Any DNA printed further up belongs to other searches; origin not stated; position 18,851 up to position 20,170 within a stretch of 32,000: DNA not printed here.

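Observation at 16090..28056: A 13-gene operon combining thiolase, keto-reductase, two hydrolases, an atypical KAS III, a Liv-type ABC importer, a CoA-transferase, TetR and Maf: an orphan import-and-acyl-CoA pathway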

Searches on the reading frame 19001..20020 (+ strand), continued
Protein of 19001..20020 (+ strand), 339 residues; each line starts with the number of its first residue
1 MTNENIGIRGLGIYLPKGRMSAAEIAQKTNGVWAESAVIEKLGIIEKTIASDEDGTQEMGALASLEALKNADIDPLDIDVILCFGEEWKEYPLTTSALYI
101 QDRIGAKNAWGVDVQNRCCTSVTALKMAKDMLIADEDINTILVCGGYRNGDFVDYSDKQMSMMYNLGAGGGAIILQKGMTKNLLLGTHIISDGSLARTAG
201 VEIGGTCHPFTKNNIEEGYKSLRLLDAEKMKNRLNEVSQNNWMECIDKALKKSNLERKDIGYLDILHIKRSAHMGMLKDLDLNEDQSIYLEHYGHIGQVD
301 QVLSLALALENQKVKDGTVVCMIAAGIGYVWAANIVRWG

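Call 40: search_protein_families(library=pfam, proteins=[L052:9060-9485:-, L022:18633-19112:+, L008:5152-5883:+, L020:5680-6906:-, L073:4336-5256:+, L028:3561-4700:-, L021:19301-20833:+, L065:19620-20642:+, L005:5869-7002:+, L007:3047-5176:+], max_evalue=0.0001)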
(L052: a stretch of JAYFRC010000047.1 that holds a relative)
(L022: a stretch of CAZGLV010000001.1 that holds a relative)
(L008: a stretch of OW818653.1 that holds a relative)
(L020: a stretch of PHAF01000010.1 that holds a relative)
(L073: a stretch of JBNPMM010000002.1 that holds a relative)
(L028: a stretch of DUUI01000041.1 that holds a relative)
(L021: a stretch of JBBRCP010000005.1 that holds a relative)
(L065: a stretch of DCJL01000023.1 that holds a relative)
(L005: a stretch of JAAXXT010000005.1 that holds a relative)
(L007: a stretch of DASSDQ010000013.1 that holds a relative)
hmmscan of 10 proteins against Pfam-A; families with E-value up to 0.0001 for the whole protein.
L052:9060-9485:- (141 aa): 2 families
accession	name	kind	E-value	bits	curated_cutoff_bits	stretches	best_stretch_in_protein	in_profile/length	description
PF01575.25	MaoC_dehydratas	-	1.7e-25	89.4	27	1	18-114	15-112/123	MaoC like domain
PF13452.11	FAS1_DH_region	-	3.7e-09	37.3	22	1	14-129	7-131/132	FAS1-like, dehydratase domain region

L022:18633-19112:+ (159 aa): 2 families
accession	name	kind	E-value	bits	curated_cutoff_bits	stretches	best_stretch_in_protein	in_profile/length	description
PF01467.32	CTP_transf_like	-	1.2e-25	90.7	21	1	4-132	1-132/133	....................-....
PF08218.17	Citrate_ly_lig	-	8.1e-08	32.6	20.9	1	10-69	9-66/182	Citrate lyase ligase C-terminal domain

L008:5152-5883:+ (243 aa): 2 families
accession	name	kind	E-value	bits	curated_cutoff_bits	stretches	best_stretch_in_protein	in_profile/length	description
PF00359.27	PTS_EIIA_2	-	9.8e-28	97.4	27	1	103-239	3-143/144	Phosphoenolpyruvate-dependent sugar phosphotransferase system, EIIA 2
PF02302.22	PTS_IIB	-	8.1e-14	52.5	23.6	1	10-92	1-88/90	PTS system, Lactose/Cellobiose specific IIB subunit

L020:5680-6906:- (408 aa): 1 family
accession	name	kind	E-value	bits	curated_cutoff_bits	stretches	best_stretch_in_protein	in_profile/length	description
PF00871.23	Acetate_kinase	-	2.1e-147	491.3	22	1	16-400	2-392/392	Acetokinase family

L073:4336-5256:+ (306 aa): 1 family
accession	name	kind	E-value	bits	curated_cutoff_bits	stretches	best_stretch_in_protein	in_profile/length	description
PF00483.29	NTP_transferase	-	1e-09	38.8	21.2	1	7-221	3-181/245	Nucleotidyl transferase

L028:3561-4700:- (379 aa): 4 families
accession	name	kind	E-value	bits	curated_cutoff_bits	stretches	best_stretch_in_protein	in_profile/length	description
PF00441.29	Acyl-CoA_dh_1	-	1.8e-51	174.6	22.4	1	229-376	1-148/150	Acyl-CoA dehydrogenase, C-terminal domain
PF02771.21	Acyl-CoA_dh_N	-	2.9e-35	121.5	22.9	1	6-118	1-113/113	Acyl-CoA dehydrogenase, N-terminal domain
PF08028.16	Acyl-CoA_dh_2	-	1.8e-29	103.2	22.7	1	244-366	1-133/134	Acyl-CoA dehydrogenase, C-terminal domain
PF02770.24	Acyl-CoA_dh_M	-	4.2e-26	91.4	33.3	1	122-216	1-96/97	Acyl-CoA dehydrogenase, middle domain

L021:19301-20833:+ (510 aa): 3 families
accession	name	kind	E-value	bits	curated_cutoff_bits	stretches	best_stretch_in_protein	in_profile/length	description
PF00005.33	ABC_tran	-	4.7e-34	118.4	25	2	18-157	1-136/137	ABC transporter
PF13304.12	AAA_21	-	1.7e-08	35.4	27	0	425-487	233-300/304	AAA domain, putative AbiEii toxin, Type IV TA system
PF13401.12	AAA_22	-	1.3e-06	29.2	27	0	348-440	8-85/130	AAA domain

L065:19620-20642:+ (340 aa): 3 families
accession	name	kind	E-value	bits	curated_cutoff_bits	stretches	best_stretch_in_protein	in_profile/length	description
PF00561.26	Abhydrolase_1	-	4.4e-20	72.8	25.8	1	26-131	1-107/245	alpha/beta hydrolase fold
PF12697.13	Abhydrolase_6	-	2.4e-12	48.4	26.3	1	30-142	3-110/217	Alpha/beta hydrolase family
PF12146.15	Hydrolase_4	-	7.5e-12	45.5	27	1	28-127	7-110/239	Serine aminopeptidase, S33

L005:5869-7002:+ (377 aa): 2 families
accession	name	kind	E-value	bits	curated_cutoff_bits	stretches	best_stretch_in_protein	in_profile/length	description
PF01232.29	Mannitol_dh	-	3.2e-58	197.4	27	1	4-192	3-192/199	Mannitol dehydrogenase Rossmann domain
PF08125.19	Mannitol_dh_C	-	3.4e-40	138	30.7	1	205-345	2-138/190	Mannitol dehydrogenase C-terminal domain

L007:3047-5176:+ (709 aa): 4 families
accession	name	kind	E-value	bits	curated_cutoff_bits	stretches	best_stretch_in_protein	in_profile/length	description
PF00874.25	PRD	-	8e-38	129.1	23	2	336-425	2-90/90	PRD domain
PF05043.19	Mga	-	1.3e-12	48.6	21.1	1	93-168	10-81/87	Mga helix-turn-helix domain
PF00359.27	PTS_EIIA_2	-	2.5e-11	44.2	27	1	559-676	6-125/144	Phosphoenolpyruvate-dependent sugar phosphotransferase system, EIIA 2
PF08279.18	HTH_11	-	4.9e-09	36.4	25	0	12-69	1-54/55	HTH domain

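Call 41: search_protein_representatives(protein=window:19001-20020:+)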
Query: 339 residues. Proteins with E-value up to 0.001 (for the whole library): 3209; up to 1e-10: 865; up to 1e-30: 103. The best 150 are listed.
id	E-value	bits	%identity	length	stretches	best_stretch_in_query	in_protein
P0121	2.5e-116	405.1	51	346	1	6-339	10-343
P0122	4.6e-111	387.8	67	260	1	2-260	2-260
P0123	1.4e-82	294.2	66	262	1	3-197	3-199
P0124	4.8e-79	282.6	69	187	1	4-181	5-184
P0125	7.2e-79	282.0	43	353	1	7-339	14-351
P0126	5.1e-75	269.4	40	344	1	6-339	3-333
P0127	6.3e-75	269.1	41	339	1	6-338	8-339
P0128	1.2e-73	264.9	69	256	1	5-172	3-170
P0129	2.6e-73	263.8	66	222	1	4-181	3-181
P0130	1.3e-70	254.9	38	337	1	5-339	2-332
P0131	6.2e-69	249.4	61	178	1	162-339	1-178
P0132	5.4e-66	239.7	63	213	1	14-195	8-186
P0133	5.9e-66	239.6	37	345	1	6-339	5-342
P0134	9.9e-65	235.6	36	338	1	3-339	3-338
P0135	2.5e-64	234.2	56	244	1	5-185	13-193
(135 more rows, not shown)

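Call 42: find_encoding_contigs(protein=P0125, flank=8000, max_places=2)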
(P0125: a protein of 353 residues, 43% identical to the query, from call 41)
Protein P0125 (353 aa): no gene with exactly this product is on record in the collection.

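Call 48: search_solved_structures(query=A1, show_alignments=5, max_evalue=1e-10)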
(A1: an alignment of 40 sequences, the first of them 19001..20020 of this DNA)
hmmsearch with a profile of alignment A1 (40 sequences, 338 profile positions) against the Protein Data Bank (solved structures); distinct sequences matched with E-value up to 1e-10: 89 (the best 60 are shown).
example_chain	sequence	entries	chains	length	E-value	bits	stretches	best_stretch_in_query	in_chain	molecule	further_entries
2ebd_A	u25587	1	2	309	4.8e-63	216.7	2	8-207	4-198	3-oxoacyl-[acyl-carrier-protein] synthase 3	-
8vd9_A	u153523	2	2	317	6.7e-61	209.7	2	5-203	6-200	Beta-ketoacyl-[acyl-carrier-protein] synthase III 1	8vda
4ryb_A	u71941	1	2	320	5.5e-59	203.4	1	7-337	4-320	3-oxoacyl-[acyl-carrier-protein] synthase 3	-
1zow_A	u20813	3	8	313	1.4e-57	198.7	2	6-202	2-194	3-oxoacyl-[acyl-carrier-protein] synthase III | 3-oxoacyl-[acyl-carrier-protein] synthase 3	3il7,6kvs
3il9_A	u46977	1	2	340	1.7e-56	195.2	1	7-336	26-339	3-oxoacyl-[acyl-carrier-protein] synthase 3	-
6x7r_A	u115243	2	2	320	1.8e-56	195.1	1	8-336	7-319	3-oxoacyl-[acyl-carrier-protein] synthase 3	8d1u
1hn9_A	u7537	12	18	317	1.9e-56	195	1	8-336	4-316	BETA-KETOACYL-ACYL CARRIER PROTEIN SYNTHASE III | 3-oxoacyl-[acyl-carrier-protein] synthase III | 3-oxoacyl-[acyl-carrier-protein] synthase 3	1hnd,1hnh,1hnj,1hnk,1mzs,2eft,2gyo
9ka2_A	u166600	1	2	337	1.9e-56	195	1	8-336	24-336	Beta-ketoacyl-[acyl-carrier-protein] synthase III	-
1ebl_A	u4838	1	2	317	6.5e-56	193.3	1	8-336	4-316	BETA-KETOACYL-ACP SYNTHASE III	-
5bqs_A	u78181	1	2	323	3.4e-55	190.9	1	8-336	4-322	3-oxoacyl-[acyl-carrier-protein] synthase 3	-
4dfe_A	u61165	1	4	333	4.2e-55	190.6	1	9-337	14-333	3-oxoacyl-[acyl-carrier-protein] synthase 3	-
4wzu_A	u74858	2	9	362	5.7e-55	190.2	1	7-338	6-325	3-oxoacyl-[acyl-carrier-protein] synthase 3 protein 2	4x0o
9ka5_A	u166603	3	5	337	1.4e-53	185.6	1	8-336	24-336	Beta-ketoacyl-[acyl-carrier-protein] synthase III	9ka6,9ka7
4nhd_A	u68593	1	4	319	2.9e-53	184.6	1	8-336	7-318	3-oxoacyl-[acyl-carrier-protein] synthase 3 protein 1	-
4ylt_A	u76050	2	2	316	6.3e-53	183.4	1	8-336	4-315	3-oxoacyl-[acyl-carrier-protein] synthase 3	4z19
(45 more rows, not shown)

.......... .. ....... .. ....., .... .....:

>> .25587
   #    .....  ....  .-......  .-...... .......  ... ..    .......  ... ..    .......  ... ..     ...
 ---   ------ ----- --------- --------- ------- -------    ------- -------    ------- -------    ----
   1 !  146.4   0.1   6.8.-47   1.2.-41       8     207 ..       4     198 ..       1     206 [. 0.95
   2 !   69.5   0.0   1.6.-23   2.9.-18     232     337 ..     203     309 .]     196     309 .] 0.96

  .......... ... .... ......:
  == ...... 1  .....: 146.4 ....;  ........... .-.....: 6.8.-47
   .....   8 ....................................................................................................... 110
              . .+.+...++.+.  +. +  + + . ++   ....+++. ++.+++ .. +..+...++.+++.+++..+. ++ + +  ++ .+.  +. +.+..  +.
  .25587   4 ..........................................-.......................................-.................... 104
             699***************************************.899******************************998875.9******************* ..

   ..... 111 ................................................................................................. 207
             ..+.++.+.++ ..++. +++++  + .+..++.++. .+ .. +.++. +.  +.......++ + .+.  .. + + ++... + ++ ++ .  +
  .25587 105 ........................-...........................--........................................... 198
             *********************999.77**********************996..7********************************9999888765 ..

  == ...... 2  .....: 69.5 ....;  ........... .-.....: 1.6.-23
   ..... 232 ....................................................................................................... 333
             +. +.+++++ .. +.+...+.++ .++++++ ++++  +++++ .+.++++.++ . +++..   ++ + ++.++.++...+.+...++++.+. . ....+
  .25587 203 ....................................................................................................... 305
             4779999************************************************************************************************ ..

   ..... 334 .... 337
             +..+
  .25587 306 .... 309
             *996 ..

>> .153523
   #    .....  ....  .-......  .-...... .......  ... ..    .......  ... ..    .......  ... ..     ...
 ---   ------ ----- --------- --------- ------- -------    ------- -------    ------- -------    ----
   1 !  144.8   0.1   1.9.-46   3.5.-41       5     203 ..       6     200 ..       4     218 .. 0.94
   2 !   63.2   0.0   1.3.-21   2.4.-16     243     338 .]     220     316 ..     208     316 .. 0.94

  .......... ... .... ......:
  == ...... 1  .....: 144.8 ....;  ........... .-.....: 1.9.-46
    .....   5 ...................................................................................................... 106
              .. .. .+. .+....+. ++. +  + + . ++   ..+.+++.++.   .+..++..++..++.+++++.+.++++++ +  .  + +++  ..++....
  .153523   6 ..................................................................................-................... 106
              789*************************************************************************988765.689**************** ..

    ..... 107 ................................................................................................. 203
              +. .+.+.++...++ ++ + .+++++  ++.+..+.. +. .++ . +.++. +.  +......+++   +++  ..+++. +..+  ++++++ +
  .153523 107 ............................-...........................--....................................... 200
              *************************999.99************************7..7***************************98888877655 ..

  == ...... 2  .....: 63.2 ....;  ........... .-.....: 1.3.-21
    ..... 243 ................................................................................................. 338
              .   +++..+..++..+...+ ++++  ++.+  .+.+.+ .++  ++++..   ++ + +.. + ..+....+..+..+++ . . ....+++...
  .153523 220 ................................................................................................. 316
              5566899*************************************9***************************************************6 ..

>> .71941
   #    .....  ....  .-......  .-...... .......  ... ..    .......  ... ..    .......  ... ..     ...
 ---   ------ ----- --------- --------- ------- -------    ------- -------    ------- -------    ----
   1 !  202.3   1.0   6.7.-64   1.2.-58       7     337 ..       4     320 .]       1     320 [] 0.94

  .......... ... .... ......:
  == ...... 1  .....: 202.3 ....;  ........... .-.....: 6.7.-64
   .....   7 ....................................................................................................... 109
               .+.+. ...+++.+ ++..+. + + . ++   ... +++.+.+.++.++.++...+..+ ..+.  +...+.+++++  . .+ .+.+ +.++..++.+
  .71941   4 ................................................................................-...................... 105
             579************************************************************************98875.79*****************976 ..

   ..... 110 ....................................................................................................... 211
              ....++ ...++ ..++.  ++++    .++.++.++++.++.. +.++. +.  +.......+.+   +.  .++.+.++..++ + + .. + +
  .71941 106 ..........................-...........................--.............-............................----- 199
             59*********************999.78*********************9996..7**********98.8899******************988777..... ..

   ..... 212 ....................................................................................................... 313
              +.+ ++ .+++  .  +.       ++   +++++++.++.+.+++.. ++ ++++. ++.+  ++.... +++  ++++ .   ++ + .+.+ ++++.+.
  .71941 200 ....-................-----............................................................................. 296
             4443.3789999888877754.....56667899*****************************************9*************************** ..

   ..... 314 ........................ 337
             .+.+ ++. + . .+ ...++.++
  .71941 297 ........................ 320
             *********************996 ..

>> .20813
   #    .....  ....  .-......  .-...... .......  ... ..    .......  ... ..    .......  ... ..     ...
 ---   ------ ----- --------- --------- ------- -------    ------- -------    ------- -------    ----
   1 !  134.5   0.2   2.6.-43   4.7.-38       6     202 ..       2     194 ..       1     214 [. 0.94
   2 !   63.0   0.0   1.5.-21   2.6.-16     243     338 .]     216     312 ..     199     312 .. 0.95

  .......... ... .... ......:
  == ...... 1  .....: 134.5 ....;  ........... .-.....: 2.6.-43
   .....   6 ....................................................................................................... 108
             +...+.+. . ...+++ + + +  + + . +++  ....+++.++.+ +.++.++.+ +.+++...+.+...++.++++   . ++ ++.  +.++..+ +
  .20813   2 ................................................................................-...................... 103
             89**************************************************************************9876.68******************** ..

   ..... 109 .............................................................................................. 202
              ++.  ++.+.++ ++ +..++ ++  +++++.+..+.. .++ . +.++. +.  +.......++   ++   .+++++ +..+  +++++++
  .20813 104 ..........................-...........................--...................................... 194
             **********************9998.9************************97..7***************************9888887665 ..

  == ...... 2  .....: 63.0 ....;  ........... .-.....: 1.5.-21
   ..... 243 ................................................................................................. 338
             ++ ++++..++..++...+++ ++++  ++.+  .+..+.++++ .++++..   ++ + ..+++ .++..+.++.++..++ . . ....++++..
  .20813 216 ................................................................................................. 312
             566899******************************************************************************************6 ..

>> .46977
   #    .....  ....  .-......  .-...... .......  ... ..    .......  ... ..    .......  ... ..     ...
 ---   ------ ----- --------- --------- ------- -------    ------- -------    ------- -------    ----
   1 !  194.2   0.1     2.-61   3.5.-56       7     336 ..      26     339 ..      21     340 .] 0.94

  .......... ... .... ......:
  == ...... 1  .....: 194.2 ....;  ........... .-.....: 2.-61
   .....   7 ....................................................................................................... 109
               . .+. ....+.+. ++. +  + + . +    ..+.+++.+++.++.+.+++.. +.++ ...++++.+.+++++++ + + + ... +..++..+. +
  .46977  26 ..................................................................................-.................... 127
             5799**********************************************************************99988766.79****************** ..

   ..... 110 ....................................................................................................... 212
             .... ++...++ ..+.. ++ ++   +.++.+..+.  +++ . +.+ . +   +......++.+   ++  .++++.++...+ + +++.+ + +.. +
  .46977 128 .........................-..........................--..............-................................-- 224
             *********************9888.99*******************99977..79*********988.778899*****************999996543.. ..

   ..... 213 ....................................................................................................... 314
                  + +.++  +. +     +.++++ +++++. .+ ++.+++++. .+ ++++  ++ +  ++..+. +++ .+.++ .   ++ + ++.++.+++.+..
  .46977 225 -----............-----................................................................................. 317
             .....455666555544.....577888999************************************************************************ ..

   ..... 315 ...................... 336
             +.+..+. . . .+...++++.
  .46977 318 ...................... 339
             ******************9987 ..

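Call 58: predict_structure(alignment_id=A1)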
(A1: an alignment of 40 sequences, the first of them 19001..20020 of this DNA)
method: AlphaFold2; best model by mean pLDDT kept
length: 339 residues; sequences in the alignment: 40
mean_pLDDT: 96.0   pTM: 0.94
mean pLDDT of the five models: 96.0, 95.1, 94.9, 94.4, 94.4
residues with pLDDT >= 90: 312; 70-90: 25; 50-70: 1; < 50: 1
segments of 3 or more residues with pLDDT < 50: none
pLDDT, mean of each block of 10 residues (from residue 1): 86 99 96 94 96 97 99 99 94 95 99 97 99 98 98 91 95 98 98 94 90 87 92 95 99 98 97 97 98 98 99 98 96 98
secondary structure, 60 per line:
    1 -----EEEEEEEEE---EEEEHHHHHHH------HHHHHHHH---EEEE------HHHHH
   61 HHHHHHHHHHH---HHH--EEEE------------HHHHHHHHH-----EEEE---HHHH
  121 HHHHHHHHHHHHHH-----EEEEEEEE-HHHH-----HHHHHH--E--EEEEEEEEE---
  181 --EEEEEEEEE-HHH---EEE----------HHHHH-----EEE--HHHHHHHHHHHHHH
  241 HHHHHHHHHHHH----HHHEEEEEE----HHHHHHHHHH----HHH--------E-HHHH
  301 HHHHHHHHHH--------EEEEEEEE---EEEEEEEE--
elements in order: E6-14 E18-21 H22-28 H35-42 E46-49 H56-71 E80-83 H96-104 E110-113 H117-134 E140-147 H149-152 H158-163 E169-177 E183-191 E199-201 H212-216 E222-224 H227-252 E260-265 H270-279 H297-310 E319-326 E330-337

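Call 62: fold_search(model_id=the predicted structure, library=pdb)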
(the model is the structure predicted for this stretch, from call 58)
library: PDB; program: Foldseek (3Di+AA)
matches with E <= 10: 1378; with E <= 0.001: 1036
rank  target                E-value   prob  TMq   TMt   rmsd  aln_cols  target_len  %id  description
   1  8vd9                  2.4e-28  1.00  0.84  0.92   2.5       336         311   22  Crystal structure of Bacillus subtilis FabHA, beta-ketoacyl carrier protein synthase III (released 2024-02-14)
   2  3il3                  6.5e-28  1.00  0.84  0.90   2.8       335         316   23  Structure of Haemophilus influenzae FabH (released 2009-08-25)
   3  4dfe_D                1.3e-27  1.00  0.86  0.90   2.7       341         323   22  Crystal structure of 3-oxoacyl-[acyl-carrier-protein] synthase III from Burkholderia xenovorans (released 2012-02-08)
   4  9w96_B                2.7e-27  1.00  0.86  0.89   2.6       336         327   19  Crystal structure of BioZ C115S from Agrobacterium tumefaciens in complex with galutaryl-CoA (released 2025-10-29)
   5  4dfe_B                3.1e-27  1.00  0.86  0.90   2.7       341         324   22  Crystal structure of 3-oxoacyl-[acyl-carrier-protein] synthase III from Burkholderia xenovorans (released 2012-02-08)
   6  6x7r                  3.3e-27  1.00  0.86  0.91   2.6       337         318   22  E. coli beta-ketoacyl-[acyl carrier protein] synthase III (FabH) in complex with oxa(dethia)-coenzyme A (released 2021-06-02)
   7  2ebd_B                3.5e-27  1.00  0.85  0.93   2.0       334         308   21  Crystal structure of 3-oxoacyl-[acyl-carrier-protein] synthase III from Aquifex aeolicus VF5 (released 2007-08-14)
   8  9w96_A                3.5e-27  1.00  0.88  0.91   2.4       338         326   18  Crystal structure of BioZ C115S from Agrobacterium tumefaciens in complex with galutaryl-CoA (released 2025-10-29)
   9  6kue_A                3.7e-27  1.00  0.86  0.89   2.6       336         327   19  The structure of BioZ from Agrobacterium tumefaciens (released 2020-09-02)
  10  1zow_A                4.0e-27  1.00  0.86  0.93   2.2       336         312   23  Crystal Structure of S. aureus FabH, beta-ketoacyl carrier protein synthase III (released 2005-08-09)
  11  3il7_A                6.5e-27  1.00  0.85  0.92   2.3       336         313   22  Crystal structure of S. aureus FabH (released 2009-08-25)
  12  9ka6_A                7.4e-27  1.00  0.87  0.93   2.2       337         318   22  Crystal structure of beta-ketoacyl-ACP synthase FabH C112Q in complex with acyl-ACP from E. coli (released 2025-09-10)
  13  4ylt                  1.0e-26  1.00  0.84  0.92   2.4       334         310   22  Crystal structure of beta-ketoacyl-ACP synthase III (FabH) from Yersinia pestis (released 2015-04-08)
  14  9j6e_A                1.5e-26  1.00  0.87  0.90   2.5       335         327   18  Crystal structure of BioZ from Agrobacterium tumefaciens in complex with galutaryl-CoA (released 2025-08-20)
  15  4dfe_A                1.8e-26  1.00  0.87  0.91   2.6       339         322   22  Crystal structure of 3-oxoacyl-[acyl-carrier-protein] synthase III from Burkholderia xenovorans (released 2012-02-08)
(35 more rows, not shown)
